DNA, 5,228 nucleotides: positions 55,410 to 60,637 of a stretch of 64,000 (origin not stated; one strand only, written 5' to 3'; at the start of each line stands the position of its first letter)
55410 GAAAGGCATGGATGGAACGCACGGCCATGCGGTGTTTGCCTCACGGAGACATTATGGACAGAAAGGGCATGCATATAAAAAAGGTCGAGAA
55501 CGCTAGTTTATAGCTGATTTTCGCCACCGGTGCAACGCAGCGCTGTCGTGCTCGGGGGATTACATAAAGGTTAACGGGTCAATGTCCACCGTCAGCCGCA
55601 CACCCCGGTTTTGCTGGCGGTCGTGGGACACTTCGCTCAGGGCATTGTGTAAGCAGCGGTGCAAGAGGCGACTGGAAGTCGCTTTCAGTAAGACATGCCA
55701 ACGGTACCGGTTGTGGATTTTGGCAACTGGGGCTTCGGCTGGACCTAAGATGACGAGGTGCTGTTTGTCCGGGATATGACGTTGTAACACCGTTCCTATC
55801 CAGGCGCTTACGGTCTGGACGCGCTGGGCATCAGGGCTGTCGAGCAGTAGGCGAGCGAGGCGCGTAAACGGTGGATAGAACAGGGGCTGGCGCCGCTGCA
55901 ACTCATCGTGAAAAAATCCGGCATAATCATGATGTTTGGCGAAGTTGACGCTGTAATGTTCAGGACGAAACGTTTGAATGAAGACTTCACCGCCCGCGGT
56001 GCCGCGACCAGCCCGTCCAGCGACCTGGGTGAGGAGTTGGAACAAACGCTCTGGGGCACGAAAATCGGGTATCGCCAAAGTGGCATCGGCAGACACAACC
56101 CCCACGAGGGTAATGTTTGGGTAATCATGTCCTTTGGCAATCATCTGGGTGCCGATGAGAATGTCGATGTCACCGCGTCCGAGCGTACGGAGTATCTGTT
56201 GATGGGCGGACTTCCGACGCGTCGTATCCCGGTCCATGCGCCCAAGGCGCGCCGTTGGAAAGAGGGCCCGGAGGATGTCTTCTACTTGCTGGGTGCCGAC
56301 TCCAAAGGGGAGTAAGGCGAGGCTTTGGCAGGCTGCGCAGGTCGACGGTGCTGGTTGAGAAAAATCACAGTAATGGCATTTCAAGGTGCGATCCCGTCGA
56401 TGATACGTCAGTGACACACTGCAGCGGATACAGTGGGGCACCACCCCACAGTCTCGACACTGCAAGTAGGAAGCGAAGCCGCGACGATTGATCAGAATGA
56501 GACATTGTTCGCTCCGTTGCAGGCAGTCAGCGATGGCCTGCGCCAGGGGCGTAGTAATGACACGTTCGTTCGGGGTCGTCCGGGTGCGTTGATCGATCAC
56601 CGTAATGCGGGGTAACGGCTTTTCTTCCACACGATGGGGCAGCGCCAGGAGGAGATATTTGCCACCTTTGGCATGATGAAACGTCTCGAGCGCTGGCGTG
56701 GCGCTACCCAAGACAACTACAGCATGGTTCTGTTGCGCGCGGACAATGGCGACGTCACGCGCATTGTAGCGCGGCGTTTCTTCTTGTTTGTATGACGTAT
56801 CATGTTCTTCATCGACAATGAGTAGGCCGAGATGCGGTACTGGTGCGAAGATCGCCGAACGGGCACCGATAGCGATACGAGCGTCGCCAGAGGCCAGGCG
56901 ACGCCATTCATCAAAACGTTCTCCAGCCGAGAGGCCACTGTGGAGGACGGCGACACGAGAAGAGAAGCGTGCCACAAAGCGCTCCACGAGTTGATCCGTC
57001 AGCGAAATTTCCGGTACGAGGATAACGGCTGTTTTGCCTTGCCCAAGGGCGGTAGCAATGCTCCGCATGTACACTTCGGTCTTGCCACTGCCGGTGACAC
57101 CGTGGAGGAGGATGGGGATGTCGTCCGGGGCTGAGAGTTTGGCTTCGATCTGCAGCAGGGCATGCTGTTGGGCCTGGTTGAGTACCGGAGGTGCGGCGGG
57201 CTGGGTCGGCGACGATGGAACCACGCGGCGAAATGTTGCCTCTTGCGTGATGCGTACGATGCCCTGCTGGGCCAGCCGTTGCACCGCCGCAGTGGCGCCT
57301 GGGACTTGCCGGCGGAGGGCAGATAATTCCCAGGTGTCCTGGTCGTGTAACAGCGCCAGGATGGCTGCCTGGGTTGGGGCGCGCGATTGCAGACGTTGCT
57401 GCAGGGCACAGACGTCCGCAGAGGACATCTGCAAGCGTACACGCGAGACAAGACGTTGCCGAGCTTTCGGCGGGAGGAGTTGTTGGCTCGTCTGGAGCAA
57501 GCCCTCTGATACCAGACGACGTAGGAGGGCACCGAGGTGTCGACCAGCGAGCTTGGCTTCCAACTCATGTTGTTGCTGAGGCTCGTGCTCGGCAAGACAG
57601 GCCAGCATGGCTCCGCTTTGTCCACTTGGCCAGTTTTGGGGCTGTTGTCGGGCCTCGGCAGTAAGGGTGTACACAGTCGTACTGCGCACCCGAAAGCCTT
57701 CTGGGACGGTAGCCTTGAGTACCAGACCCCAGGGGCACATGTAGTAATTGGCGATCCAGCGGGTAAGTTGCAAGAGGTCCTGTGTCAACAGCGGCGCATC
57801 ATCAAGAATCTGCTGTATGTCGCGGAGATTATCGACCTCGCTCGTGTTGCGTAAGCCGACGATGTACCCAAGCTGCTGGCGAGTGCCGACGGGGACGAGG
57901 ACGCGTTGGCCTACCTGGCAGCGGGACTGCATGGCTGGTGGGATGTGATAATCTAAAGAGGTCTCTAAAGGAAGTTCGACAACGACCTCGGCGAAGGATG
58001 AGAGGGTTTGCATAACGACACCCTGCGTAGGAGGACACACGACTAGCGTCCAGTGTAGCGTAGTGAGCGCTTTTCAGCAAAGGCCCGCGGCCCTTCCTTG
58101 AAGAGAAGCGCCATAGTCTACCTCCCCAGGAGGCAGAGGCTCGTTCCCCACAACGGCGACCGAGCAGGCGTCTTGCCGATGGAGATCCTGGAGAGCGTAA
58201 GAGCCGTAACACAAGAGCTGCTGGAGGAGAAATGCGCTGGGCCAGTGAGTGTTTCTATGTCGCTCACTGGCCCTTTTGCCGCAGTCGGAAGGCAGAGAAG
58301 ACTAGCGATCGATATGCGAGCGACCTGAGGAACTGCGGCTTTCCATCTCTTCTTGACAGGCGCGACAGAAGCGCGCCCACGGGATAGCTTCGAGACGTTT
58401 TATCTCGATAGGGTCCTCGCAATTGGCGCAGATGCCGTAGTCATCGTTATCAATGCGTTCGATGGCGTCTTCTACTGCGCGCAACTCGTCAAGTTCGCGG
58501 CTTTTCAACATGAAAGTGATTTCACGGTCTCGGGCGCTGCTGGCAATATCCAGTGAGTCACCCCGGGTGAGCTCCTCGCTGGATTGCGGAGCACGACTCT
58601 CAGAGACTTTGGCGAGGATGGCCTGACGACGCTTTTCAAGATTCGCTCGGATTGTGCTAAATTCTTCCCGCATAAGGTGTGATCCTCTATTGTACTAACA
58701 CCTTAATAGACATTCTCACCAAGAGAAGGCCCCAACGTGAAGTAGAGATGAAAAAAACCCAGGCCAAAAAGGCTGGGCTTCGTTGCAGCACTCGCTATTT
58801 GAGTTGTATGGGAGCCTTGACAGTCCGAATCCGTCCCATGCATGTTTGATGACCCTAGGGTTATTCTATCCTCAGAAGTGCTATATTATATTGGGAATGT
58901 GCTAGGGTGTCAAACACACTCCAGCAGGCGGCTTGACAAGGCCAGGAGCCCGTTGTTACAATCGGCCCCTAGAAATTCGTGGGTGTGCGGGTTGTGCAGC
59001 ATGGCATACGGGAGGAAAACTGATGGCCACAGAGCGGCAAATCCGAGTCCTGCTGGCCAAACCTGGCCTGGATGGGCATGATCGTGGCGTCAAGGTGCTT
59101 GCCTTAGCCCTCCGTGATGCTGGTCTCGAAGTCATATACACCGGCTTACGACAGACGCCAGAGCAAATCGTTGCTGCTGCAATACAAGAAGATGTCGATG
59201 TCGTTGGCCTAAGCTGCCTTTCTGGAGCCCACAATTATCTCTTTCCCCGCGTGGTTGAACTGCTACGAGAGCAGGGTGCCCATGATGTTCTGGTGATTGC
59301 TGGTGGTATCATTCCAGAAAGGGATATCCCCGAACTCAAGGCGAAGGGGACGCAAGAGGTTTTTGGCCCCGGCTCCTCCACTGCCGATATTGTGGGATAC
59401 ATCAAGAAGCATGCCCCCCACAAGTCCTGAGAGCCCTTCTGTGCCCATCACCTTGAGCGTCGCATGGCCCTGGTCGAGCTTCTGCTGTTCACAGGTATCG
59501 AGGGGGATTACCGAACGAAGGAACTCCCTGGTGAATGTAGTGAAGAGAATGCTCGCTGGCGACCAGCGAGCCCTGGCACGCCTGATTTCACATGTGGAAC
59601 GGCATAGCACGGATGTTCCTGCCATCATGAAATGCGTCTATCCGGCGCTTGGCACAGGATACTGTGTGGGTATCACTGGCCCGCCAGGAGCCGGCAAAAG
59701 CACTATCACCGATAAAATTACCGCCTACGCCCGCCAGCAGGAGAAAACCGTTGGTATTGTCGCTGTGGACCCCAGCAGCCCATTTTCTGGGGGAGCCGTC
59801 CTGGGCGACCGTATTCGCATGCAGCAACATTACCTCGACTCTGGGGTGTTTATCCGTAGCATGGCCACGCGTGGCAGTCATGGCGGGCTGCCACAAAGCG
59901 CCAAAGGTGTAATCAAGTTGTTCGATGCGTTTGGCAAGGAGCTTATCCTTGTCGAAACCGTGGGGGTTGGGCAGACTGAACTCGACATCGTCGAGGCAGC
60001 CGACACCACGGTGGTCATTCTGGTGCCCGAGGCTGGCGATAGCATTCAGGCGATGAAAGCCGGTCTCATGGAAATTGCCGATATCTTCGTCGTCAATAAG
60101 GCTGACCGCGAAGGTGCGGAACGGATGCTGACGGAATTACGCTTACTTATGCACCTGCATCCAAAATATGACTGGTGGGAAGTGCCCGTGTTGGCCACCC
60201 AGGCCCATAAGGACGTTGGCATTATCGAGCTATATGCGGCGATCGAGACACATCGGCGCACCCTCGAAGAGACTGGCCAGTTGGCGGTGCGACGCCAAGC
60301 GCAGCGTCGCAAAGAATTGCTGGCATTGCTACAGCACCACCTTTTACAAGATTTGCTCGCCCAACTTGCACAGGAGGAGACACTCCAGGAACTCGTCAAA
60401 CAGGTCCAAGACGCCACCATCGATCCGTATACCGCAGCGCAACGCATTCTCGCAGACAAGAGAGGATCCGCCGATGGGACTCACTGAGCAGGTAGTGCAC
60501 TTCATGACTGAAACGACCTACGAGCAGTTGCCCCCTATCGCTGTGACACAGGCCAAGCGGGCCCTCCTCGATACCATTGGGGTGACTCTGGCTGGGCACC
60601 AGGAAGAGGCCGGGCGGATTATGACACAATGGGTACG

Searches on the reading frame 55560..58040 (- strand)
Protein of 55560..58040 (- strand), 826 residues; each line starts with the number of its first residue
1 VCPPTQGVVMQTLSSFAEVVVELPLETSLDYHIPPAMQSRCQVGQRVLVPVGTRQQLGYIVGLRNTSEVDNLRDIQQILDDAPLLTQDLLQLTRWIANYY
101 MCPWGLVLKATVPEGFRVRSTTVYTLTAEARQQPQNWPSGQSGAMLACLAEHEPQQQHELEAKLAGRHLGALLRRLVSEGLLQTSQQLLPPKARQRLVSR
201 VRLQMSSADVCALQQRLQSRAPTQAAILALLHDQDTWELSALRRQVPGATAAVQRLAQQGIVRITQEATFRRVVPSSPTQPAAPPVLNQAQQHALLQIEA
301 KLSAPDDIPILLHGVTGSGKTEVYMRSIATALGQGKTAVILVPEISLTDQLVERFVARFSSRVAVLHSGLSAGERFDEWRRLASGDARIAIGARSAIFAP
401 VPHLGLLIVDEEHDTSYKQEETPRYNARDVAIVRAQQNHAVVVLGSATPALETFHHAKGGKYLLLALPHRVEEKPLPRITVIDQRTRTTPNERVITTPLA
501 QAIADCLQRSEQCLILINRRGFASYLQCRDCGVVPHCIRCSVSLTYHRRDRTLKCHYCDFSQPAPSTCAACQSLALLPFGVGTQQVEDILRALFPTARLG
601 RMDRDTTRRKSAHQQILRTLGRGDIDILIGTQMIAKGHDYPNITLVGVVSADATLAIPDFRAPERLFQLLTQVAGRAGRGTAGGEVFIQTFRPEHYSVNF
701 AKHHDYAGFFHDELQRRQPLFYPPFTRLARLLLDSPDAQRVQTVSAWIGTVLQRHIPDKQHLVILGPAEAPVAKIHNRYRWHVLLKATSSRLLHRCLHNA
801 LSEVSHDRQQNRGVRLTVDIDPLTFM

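Call 84: search_protein_families(library=pfam, proteins=[window:55560-58040:-], max_evalue=0.00001)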
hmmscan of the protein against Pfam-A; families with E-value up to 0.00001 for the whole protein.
window:55560-58040:- (826 aa): 6 families
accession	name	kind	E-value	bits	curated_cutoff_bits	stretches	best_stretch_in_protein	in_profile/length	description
PF17764.6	PriA_3primeBD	-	7.7e-29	99.8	22.7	1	18-113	1-96/96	3'DNA-binding domain (3'BD)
PF18074.6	PriA_C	-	7.6e-24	84.8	26.9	1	724-822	1-95/95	Primosomal protein N C-terminal domain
PF00270.35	DEAD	-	2.6e-19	70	26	1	309-452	16-162/167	DEAD/DEAH box helicase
PF04851.21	ResIII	-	7.1e-15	55.7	22.5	1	287-450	4-163/164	Type III restriction enzyme, res subunit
PF18319.7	Zn_ribbon_PriA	-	1.6e-10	41.2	26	1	537-563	1-27/27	PriA DNA helicase Cys-rich region (CRR) domain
PF00271.37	Helicase_C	-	2.7e-08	34.5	23.5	0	608-679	49-108/110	Helicase conserved C-terminal domain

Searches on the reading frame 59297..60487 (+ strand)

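Call 84: search_protein_families(library=pfam, proteins=[window:59297-60487:+], max_evalue=0.00001)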
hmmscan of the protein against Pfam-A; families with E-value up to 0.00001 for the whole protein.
window:59297-60487:+ (396 aa): 1 family
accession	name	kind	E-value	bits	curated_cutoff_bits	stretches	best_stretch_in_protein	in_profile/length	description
PF03308.22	MeaB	-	2.5e-84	283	23.1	1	93-355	1-270/273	Methylmalonyl Co-A mutase-associated GTPase MeaB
